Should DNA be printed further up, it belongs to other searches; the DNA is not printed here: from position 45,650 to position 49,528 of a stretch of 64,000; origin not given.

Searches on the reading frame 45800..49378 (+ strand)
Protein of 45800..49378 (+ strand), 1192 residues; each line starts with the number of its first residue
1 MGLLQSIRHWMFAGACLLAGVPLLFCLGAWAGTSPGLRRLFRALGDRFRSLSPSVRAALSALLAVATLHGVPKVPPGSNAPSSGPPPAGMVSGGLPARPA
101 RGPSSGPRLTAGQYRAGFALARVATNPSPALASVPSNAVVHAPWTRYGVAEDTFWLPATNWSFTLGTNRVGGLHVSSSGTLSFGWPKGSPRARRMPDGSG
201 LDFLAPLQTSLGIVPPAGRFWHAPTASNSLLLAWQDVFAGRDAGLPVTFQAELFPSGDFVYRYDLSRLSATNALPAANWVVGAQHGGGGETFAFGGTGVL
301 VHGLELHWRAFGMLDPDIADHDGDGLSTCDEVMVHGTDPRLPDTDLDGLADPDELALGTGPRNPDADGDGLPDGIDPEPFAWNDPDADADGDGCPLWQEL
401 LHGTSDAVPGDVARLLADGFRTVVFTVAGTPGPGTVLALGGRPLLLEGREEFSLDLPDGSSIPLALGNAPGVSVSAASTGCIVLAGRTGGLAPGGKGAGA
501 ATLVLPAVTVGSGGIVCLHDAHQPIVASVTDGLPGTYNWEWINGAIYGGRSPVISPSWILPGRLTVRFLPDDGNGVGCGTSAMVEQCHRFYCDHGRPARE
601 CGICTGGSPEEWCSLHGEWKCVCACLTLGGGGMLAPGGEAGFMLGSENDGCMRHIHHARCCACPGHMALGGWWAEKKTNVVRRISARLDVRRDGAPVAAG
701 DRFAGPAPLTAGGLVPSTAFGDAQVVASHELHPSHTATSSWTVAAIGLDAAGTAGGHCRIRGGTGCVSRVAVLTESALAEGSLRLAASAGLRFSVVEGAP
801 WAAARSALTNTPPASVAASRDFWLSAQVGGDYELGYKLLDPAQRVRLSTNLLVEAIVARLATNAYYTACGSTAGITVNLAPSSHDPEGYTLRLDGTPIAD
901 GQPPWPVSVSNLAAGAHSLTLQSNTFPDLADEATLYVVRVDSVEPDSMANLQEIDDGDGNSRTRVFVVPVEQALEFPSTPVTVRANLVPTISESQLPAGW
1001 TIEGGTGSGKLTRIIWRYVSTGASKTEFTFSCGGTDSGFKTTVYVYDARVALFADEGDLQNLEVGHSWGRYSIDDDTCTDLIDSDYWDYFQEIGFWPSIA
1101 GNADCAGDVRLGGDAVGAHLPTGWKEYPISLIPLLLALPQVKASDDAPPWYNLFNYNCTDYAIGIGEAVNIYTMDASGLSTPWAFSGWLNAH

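Call 6: search_protein_families(library=pfam, proteins=[window:45800-49378:+], max_evalue=0.01)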
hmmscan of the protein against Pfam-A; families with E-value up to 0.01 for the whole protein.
window:45800-49378:+ (1192 aa): 0 families

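Call 16: search_protein_families(library=ncbifam, proteins=[window:45800-49378:+], max_evalue=0.01)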
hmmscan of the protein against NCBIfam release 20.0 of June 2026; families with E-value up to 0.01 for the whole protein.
window:45800-49378:+ (1192 aa): 1 family
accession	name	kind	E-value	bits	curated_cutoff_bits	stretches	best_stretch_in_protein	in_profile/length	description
NF033765.2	gliding_CglD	equivalog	3.5e-06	25.1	400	1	311-375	168-239/1124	adventurous gliding motility lipoprotein CglD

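Call 83: list_cluster_members(proteins=[P0139, window:45800-49378:+])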
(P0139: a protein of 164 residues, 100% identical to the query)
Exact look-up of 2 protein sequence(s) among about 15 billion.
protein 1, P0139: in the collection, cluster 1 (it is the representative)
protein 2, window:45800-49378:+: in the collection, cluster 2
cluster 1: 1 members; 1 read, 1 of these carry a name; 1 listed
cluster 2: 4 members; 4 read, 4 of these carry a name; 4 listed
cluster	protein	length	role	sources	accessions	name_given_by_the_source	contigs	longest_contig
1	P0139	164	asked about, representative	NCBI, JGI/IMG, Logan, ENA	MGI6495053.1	MAG: hypothetical protein ACOX5G_03015 [Kiritimatiellia bacterium] | hypothetical protein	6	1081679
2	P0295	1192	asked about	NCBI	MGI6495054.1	MAG: hypothetical protein ACOX5G_03020 [Kiritimatiellia bacterium]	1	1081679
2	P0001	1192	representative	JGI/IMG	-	hypothetical protein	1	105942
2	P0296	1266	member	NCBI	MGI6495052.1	MAG: hypothetical protein ACOX5G_03010 [Kiritimatiellia bacterium]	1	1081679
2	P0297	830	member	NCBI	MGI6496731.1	MAG: hypothetical protein ACOX5G_11745 [Kiritimatiellia bacterium]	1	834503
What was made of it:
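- The source is a highly contiguous MAG with toxA, immA and toxB as consecutive loci (call 83). The window comes from a 1.08-Mb contig (call 83).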
